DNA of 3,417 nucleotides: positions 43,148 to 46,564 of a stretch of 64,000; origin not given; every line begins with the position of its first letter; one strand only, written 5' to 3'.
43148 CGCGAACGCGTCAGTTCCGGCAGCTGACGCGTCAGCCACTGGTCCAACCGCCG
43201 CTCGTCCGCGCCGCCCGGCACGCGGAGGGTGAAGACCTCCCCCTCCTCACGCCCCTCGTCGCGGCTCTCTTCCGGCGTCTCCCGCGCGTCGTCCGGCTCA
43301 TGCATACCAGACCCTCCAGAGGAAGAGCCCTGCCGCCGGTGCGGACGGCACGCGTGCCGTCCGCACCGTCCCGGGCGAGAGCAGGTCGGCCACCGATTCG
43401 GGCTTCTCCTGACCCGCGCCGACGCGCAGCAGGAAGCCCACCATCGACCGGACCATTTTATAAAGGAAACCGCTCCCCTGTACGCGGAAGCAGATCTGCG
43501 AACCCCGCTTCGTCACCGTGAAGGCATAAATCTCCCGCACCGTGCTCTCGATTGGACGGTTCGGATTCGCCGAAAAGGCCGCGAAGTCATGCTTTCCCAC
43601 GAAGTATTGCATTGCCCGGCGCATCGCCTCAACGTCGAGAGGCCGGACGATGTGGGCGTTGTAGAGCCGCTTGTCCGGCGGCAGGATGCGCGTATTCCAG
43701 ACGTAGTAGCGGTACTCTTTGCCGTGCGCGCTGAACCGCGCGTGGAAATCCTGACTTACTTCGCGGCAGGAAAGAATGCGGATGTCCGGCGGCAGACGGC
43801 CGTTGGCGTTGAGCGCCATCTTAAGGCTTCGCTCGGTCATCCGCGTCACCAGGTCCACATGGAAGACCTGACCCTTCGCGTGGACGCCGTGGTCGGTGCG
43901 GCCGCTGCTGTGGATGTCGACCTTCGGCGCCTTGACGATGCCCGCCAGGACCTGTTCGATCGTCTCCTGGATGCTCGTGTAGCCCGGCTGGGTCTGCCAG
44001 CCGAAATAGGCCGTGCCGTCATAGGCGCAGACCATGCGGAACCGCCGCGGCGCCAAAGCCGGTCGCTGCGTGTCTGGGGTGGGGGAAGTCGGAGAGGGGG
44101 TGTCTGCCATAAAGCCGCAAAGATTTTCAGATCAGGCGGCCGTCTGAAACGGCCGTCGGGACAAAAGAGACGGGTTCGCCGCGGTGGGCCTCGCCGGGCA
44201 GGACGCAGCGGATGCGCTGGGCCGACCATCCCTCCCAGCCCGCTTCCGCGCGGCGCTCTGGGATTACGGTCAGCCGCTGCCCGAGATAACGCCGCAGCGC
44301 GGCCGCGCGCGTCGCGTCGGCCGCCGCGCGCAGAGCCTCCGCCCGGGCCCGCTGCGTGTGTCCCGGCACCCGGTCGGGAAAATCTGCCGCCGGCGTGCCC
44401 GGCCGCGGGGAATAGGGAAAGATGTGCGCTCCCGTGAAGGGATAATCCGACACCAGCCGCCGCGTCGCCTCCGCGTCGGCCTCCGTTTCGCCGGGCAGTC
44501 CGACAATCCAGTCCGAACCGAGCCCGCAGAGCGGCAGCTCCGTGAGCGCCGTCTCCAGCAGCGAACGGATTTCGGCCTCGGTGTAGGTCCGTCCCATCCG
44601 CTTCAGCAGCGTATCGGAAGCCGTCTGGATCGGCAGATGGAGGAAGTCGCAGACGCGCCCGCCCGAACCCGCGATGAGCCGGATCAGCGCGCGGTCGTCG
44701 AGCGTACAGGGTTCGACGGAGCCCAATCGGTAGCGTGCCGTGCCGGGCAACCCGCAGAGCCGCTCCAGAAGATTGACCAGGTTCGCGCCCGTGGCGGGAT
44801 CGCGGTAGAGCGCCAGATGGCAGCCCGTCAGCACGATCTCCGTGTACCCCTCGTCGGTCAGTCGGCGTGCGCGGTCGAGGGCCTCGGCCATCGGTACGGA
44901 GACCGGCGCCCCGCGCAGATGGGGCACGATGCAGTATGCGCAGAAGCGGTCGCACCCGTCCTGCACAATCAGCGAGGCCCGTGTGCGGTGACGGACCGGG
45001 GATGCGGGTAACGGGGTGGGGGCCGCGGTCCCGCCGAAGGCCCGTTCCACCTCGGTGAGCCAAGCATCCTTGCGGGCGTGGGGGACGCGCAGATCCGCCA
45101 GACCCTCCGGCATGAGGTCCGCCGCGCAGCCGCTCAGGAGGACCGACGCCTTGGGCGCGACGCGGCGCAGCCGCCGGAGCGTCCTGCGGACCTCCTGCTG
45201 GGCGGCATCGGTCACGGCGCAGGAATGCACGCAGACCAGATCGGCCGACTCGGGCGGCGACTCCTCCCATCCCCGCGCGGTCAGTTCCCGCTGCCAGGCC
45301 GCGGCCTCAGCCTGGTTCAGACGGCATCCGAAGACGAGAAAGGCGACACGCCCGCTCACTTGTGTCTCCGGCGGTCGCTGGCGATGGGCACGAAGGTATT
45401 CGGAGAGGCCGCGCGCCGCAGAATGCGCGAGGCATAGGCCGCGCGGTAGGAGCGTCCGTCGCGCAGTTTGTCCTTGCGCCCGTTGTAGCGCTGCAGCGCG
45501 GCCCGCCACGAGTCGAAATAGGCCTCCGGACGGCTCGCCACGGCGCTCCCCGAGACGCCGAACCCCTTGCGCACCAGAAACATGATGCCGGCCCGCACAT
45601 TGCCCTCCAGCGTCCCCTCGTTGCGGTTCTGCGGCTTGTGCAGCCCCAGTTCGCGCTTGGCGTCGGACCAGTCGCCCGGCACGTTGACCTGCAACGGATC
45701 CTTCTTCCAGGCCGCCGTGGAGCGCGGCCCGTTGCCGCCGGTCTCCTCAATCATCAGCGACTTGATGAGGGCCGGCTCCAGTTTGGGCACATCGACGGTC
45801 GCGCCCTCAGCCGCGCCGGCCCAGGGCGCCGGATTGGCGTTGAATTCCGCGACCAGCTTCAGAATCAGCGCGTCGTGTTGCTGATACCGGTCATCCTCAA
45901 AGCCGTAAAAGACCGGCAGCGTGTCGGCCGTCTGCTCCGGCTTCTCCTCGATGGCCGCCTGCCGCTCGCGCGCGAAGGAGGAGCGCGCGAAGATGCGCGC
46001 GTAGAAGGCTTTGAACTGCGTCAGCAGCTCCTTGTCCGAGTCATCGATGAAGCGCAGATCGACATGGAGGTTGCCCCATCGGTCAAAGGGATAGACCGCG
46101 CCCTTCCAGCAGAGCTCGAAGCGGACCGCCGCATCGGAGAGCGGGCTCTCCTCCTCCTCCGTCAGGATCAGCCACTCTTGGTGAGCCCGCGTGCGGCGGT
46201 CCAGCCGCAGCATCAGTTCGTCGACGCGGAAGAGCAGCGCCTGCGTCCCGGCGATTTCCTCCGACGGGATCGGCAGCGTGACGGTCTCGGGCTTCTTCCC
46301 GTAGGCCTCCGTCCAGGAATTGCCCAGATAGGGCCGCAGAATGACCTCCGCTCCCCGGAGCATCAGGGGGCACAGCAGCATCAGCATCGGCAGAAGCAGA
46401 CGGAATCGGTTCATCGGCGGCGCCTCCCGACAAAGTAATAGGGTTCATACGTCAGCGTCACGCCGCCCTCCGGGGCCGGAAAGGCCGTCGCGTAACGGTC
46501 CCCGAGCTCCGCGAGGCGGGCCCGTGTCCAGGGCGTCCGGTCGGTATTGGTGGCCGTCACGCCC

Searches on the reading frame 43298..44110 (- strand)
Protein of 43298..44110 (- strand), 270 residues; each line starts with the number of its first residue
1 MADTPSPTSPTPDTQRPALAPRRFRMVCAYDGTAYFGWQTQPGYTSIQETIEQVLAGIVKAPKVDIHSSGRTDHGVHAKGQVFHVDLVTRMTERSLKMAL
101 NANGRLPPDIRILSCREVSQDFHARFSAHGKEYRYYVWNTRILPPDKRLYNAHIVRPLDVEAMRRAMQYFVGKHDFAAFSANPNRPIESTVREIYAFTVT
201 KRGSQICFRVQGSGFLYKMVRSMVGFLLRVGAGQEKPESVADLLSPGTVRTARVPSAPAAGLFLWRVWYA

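Call 75: search_protein_families(library=pfam, proteins=[window:43298-44110:-], max_evalue=0.0001)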
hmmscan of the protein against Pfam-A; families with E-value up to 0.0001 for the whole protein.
window:43298-44110:- (270 aa): 1 family
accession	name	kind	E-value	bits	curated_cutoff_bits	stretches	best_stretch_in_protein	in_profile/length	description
PF01416.25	PseudoU_synth_1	-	1.1e-40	138.9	23.3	2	166-269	1-107/108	tRNA pseudouridine synthase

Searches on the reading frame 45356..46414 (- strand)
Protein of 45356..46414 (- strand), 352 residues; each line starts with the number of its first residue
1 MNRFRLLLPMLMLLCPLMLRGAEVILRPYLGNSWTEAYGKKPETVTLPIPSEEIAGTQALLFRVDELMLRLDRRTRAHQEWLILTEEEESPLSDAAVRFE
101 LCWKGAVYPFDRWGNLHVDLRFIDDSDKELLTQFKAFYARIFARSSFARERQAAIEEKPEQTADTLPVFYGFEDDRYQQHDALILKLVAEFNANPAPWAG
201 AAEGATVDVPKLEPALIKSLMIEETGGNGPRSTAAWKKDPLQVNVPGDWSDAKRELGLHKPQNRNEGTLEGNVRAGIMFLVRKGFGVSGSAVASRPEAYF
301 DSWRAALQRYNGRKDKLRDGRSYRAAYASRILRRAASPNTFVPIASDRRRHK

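Call 75: search_protein_families(library=pfam, proteins=[window:45356-46414:-], max_evalue=0.0001)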
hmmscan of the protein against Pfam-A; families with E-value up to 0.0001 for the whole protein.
window:45356-46414:- (352 aa): 0 families

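Call 87: search_protein_families(library=pfam, proteins=[window:45356-46414:-], max_evalue=1)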
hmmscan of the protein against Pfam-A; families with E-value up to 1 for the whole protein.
window:45356-46414:- (352 aa): 1 family
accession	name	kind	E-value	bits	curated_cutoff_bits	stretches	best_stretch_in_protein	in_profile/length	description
PF20769.2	YPEB_N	-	0.21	11.9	27.3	1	28-89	45-103/136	YpeB N-terminal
